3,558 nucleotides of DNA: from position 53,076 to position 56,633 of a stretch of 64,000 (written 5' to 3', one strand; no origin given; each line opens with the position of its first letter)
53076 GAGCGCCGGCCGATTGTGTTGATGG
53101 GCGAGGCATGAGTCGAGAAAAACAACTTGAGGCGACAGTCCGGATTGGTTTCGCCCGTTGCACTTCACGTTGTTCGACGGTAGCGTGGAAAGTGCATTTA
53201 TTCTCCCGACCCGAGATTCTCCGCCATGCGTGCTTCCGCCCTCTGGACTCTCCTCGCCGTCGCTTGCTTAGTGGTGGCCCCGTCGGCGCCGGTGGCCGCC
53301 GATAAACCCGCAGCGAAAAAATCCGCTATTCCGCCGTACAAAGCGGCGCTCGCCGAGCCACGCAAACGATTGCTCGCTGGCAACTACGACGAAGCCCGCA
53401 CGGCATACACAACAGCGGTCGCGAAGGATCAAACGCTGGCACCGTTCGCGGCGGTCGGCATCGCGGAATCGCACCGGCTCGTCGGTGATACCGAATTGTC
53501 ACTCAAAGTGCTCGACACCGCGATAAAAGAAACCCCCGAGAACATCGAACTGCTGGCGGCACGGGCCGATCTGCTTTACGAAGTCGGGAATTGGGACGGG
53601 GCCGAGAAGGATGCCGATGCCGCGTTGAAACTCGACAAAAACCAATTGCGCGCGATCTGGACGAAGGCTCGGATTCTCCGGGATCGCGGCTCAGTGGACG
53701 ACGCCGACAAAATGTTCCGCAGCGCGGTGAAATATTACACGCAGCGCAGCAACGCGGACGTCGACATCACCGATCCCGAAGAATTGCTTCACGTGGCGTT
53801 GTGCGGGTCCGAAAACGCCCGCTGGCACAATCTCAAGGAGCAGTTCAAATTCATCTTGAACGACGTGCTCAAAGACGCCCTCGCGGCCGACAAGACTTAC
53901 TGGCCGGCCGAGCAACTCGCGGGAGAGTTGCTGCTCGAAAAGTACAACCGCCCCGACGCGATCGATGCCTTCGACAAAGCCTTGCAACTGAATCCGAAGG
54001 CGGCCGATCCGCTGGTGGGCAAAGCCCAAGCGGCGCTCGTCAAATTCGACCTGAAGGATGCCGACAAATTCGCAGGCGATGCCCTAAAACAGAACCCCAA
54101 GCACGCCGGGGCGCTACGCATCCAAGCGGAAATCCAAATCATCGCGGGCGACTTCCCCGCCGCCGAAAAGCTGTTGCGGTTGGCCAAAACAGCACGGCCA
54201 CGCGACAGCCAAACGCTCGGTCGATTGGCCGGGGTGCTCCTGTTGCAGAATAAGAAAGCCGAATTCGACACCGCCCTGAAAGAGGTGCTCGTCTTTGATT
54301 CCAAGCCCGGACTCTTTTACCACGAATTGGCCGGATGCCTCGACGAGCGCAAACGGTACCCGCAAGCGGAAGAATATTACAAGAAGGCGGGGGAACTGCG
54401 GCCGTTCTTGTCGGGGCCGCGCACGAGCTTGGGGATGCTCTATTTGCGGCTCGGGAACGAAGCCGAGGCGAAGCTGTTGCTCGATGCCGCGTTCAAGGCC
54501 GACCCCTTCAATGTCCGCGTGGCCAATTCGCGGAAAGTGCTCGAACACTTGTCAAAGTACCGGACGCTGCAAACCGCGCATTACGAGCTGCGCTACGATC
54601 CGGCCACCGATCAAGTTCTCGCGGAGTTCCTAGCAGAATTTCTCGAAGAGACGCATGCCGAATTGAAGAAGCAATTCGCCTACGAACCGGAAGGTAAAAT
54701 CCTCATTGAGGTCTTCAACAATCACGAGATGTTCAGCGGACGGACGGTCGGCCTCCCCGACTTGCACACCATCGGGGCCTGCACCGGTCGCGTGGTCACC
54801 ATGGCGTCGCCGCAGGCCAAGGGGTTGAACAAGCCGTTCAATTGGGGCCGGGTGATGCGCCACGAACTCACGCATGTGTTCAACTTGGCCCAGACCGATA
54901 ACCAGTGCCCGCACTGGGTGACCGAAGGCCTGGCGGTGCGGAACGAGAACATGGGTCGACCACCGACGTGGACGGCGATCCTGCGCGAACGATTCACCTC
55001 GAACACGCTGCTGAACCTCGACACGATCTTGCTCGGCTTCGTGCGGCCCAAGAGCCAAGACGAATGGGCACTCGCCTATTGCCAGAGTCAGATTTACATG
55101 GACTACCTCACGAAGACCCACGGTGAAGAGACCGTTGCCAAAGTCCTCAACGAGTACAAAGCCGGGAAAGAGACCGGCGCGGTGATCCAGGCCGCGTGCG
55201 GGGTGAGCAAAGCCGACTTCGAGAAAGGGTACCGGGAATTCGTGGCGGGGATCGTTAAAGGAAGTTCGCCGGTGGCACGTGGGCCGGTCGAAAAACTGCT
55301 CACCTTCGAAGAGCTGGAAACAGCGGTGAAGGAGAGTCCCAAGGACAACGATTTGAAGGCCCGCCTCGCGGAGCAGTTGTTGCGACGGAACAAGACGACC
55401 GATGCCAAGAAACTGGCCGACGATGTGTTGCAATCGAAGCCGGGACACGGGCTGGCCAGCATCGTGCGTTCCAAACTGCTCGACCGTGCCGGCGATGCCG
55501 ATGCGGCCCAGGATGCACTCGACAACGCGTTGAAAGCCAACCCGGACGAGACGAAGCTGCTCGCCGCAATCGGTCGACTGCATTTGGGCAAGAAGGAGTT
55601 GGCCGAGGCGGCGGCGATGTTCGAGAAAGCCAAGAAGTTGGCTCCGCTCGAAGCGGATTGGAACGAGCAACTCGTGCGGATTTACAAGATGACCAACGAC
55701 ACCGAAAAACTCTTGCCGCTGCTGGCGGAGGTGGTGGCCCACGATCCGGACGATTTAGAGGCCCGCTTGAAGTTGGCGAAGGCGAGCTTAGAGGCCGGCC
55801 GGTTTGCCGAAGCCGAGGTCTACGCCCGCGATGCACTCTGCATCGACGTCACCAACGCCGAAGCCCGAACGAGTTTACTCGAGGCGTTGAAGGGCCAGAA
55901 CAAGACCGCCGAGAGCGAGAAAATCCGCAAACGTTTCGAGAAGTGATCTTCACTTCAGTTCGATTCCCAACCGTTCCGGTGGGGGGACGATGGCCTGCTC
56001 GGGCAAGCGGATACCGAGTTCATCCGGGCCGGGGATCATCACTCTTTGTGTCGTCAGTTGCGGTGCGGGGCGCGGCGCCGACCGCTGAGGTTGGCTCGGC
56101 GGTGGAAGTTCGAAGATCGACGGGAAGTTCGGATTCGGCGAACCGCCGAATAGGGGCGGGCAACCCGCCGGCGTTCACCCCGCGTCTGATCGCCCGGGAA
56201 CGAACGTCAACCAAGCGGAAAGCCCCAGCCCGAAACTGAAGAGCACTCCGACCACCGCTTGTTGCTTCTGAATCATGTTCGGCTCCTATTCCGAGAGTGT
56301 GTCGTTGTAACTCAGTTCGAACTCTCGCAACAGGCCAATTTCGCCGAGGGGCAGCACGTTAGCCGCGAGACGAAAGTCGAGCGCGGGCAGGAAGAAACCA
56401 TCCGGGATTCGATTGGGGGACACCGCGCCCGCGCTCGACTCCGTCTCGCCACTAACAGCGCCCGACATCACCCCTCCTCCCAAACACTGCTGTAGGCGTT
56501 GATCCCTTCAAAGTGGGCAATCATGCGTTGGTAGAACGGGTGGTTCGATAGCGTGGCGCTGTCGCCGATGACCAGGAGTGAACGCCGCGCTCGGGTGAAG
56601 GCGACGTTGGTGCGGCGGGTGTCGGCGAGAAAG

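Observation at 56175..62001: Candidate new system: DjlA/TerB-like membrane protein, orphan BrxL-type Lon-ATPase, Upf1-like helicase and two mini-ORFs in one coupled operon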

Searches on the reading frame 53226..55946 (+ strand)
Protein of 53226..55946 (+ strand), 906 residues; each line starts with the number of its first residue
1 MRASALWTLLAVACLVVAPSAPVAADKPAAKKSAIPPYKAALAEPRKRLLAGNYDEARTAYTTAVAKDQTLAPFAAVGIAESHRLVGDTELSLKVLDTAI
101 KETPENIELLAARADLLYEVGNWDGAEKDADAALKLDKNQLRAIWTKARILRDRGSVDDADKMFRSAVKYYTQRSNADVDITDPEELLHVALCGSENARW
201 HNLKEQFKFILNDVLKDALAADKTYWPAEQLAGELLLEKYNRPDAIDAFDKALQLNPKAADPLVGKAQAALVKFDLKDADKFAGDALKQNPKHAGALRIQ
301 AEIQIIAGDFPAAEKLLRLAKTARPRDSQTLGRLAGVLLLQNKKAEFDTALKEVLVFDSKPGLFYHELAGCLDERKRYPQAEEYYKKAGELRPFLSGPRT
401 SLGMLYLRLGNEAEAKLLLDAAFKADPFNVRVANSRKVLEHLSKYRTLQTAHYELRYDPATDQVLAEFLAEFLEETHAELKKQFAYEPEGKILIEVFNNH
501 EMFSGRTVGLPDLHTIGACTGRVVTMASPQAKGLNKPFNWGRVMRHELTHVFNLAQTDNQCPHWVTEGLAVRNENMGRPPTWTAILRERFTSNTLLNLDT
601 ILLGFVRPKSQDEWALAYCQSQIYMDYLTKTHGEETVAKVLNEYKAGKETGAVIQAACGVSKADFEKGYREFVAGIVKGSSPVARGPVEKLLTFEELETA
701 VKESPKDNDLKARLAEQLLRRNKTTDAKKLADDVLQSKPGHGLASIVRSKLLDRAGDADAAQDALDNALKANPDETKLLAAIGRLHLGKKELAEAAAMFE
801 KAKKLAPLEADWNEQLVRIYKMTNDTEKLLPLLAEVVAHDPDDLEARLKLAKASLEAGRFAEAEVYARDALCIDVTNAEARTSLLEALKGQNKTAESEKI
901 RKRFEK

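Call 47: search_protein_families(library=pfam, proteins=[window:53226-55946:+], max_evalue=0.00001)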
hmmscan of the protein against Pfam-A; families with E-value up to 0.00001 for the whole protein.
window:53226-55946:+ (906 aa): 15 families
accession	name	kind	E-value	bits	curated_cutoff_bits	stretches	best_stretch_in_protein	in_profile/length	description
PF14559.12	TPR_19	-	1.2e-31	109.2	25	1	830-864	11-45/68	Tetratricopeptide repeat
PF13432.12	TPR_16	-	3.1e-29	101.5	32.7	1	750-807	5-62/65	Tetratricopeptide repeat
PF13428.12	TPR_14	-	1.1e-24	84.8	23.5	0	815-853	6-44/44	Tetratricopeptide repeat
PF07719.23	TPR_2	-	4.8e-23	79.8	27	0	108-139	2-33/34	Tetratricopeptide repeat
PF13431.12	TPR_17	-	1e-14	53.9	24.4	0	96-127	2-33/34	Tetratricopeptide repeat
PF23914.1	TPR_CcmH_CycH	-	2e-13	50.9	42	1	231-328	55-155/158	Cytochrome c-type biogenesis protein H TPR domain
PF13485.12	Peptidase_MA_2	-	1.5e-12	48.2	32.4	1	538-674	63-200/201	Peptidase MA superfamily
PF13181.12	TPR_8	-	1.3e-11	44.1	25.7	0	401-428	6-33/34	Tetratricopeptide repeat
PF00515.34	TPR_1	-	2.9e-11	43.1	27.8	0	365-392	4-31/34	Tetratricopeptide repeat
PF13424.12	TPR_12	-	8.4e-09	36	30.1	0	365-423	6-72/77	Tetratricopeptide repeat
PF13414.12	TPR_11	-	5.3e-07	29.7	26.8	0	244-263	12-31/42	TPR repeat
PF25062.1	ARM_TT21_N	-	1.3e-06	28.8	40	0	755-859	113-217/222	Tetratricopeptide repeat protein 21 N-terminal ARM repeat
PF04450.18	BSP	-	1.7e-06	28.4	23.8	0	542-583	104-146/207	Peptidase of plants and bacteria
PF12569.14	NatA_aux_su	-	2e-06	27.5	33.3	0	74-147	193-265/515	N-terminal acetyltransferase A, auxiliary subunit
PF25064.1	ARM_TT21_5th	-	6.2e-06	27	27.8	0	714-805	7-101/117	TT21 fifth ARM repeats domain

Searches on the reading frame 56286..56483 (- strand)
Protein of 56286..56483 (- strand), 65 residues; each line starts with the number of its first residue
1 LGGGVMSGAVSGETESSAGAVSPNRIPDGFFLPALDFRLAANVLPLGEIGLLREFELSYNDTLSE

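Call 3: search_protein_families(library=pfam, proteins=[window:56286-56483:-], max_evalue=0.01)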
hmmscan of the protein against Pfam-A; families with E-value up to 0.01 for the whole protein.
window:56286-56483:- (65 aa): 0 families

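Call 4: search_protein_families(library=padloc, proteins=[window:56286-56483:-], max_evalue=0.01)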
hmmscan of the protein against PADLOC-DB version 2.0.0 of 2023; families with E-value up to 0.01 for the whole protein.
window:56286-56483:- (65 aa): 0 families

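Call 5: search_protein_families(library=ncbifam, proteins=[window:56286-56483:-], max_evalue=0.01)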
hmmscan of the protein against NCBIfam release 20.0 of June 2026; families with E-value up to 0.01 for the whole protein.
window:56286-56483:- (65 aa): 0 families
